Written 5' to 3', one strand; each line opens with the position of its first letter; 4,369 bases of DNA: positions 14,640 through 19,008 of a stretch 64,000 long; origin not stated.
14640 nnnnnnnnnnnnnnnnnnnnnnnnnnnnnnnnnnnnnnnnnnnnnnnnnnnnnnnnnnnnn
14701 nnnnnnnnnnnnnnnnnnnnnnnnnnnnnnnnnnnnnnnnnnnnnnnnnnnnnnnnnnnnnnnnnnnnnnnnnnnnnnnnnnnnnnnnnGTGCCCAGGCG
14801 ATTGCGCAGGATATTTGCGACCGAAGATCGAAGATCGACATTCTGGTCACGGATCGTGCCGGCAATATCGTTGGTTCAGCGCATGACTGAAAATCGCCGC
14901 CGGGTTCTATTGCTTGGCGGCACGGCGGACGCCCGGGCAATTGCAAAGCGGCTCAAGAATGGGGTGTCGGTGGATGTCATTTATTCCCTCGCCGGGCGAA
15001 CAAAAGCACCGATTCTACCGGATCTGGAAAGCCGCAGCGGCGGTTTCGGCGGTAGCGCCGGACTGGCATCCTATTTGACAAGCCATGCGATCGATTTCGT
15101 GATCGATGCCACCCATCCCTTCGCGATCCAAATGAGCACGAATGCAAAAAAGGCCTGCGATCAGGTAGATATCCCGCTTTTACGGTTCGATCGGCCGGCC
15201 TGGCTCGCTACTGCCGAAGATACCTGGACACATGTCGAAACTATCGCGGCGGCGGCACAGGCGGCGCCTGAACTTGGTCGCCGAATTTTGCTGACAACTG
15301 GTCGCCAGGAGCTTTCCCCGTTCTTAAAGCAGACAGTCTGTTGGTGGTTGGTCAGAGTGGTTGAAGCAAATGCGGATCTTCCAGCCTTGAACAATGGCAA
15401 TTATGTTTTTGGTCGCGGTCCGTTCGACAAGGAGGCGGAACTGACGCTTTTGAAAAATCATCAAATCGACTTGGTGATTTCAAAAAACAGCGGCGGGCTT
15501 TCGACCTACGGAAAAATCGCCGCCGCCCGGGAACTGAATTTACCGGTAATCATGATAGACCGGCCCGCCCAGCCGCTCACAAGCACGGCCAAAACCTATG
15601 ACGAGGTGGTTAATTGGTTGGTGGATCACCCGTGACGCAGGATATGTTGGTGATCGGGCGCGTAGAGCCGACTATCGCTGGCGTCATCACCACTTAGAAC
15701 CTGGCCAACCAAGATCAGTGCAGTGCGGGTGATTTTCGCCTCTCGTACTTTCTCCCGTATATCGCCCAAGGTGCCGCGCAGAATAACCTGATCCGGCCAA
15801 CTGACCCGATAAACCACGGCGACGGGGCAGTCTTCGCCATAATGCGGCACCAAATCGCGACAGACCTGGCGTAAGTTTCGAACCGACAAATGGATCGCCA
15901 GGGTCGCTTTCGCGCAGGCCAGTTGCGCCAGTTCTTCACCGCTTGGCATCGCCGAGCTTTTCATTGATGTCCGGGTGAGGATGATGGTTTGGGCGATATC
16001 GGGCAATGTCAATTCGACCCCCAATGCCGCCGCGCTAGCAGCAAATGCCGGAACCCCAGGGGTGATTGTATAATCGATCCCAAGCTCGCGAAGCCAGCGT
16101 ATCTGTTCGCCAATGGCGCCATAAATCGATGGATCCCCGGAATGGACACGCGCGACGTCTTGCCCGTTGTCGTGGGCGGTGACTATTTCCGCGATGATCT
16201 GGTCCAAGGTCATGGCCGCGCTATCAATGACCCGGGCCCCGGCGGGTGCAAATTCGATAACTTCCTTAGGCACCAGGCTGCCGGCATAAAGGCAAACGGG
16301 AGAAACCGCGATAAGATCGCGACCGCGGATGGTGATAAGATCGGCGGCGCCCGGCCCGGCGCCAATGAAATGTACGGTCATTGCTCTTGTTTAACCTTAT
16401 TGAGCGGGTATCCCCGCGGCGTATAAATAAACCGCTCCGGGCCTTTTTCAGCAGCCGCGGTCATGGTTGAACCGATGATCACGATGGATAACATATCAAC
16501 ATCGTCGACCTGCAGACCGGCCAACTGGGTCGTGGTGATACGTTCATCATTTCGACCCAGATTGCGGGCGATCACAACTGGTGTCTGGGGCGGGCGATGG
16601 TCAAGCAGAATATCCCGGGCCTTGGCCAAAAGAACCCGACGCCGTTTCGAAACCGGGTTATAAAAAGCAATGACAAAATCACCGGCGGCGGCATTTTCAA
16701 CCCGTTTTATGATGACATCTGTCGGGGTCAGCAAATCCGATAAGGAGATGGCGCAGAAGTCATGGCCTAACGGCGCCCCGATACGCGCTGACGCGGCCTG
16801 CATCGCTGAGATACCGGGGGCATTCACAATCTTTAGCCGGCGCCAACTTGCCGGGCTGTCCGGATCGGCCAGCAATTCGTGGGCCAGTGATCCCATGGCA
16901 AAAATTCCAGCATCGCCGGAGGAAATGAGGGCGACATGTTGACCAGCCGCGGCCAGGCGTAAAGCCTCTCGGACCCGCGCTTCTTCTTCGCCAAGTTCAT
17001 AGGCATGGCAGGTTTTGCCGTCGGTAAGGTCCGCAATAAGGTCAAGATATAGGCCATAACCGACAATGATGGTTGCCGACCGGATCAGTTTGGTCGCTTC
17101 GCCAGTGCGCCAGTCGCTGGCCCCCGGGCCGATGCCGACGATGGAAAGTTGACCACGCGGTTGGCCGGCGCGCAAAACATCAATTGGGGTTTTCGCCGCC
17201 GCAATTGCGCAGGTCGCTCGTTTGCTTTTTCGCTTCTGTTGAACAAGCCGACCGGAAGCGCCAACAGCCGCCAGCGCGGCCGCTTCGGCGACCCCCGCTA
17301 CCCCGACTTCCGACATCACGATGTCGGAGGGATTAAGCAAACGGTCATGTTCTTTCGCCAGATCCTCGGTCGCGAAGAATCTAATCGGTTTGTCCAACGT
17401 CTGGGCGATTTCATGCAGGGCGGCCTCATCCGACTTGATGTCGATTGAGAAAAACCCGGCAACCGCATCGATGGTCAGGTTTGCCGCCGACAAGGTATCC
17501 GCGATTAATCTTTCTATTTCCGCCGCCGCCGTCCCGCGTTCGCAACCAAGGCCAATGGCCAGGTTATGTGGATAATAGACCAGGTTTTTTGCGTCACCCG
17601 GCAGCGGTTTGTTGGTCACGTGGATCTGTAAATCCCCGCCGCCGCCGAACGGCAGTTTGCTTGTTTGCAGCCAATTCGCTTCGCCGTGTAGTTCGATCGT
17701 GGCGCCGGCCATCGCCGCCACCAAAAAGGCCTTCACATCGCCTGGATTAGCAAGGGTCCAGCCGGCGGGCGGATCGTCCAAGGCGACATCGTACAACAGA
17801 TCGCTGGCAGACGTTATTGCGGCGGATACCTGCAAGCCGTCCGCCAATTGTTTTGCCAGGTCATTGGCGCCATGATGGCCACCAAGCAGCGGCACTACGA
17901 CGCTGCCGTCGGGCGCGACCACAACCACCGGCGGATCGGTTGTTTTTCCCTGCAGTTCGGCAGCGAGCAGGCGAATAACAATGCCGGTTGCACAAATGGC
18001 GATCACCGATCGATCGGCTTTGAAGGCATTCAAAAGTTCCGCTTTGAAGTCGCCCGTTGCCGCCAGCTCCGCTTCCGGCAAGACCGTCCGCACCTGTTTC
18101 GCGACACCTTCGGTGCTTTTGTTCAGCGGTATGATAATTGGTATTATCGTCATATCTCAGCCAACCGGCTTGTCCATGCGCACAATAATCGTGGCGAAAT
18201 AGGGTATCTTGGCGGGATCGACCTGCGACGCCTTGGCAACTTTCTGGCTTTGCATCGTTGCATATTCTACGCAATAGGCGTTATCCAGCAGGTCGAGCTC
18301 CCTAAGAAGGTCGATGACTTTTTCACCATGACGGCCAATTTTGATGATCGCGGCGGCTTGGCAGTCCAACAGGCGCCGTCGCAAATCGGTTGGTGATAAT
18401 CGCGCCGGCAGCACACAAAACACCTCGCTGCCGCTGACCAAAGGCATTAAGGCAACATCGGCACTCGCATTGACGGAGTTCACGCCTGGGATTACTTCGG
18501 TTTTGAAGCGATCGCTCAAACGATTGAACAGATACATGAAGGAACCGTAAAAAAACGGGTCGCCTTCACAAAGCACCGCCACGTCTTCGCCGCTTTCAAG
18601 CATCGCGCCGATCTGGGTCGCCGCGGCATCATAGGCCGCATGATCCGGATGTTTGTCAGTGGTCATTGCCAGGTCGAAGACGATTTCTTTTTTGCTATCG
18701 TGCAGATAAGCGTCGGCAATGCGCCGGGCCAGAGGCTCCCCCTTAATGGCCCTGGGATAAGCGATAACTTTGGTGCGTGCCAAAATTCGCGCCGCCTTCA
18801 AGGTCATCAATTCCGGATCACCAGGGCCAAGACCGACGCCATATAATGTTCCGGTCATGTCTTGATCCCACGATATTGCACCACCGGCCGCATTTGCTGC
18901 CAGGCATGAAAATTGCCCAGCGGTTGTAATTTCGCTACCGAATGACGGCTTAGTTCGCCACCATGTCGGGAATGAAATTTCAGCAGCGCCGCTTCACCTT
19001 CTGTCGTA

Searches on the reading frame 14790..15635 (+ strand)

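Call 50: search_protein_families(library=pfam, proteins=[window:14790-15635:+], max_evalue=0.00001)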
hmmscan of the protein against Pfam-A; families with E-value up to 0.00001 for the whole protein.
window:14790-15635:+ (281 aa): 1 family
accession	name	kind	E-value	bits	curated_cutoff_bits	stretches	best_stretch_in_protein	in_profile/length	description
PF02571.20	CbiJ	-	4.2e-73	246.2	28.6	1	38-277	1-233/234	Precorrin-6x reductase CbiJ/CobK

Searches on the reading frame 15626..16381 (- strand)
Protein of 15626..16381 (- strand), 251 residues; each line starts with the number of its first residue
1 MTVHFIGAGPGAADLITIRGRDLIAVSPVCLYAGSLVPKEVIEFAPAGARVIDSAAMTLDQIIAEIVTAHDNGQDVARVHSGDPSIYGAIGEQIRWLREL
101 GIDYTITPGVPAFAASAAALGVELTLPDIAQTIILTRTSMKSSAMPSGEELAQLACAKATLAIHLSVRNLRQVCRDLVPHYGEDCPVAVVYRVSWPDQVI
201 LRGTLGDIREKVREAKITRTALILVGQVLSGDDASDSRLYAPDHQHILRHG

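Call 50: search_protein_families(library=pfam, proteins=[window:15626-16381:-], max_evalue=0.00001)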
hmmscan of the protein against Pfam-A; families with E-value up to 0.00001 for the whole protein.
window:15626-16381:- (251 aa): 1 family
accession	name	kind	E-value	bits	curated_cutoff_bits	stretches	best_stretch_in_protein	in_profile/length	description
PF00590.25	TP_methylase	-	5.2e-44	151.1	27.8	1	2-208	1-211/212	Tetrapyrrole (Corrin/Porphyrin) Methylases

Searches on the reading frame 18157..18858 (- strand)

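Call 50: search_protein_families(library=pfam, proteins=[window:18157-18858:-], max_evalue=0.00001)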
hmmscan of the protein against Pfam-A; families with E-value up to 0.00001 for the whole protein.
window:18157-18858:- (233 aa): 1 family
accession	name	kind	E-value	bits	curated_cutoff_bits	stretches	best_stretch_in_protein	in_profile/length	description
PF00590.25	TP_methylase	-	4e-43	148.3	27.8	1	4-210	1-206/212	Tetrapyrrole (Corrin/Porphyrin) Methylases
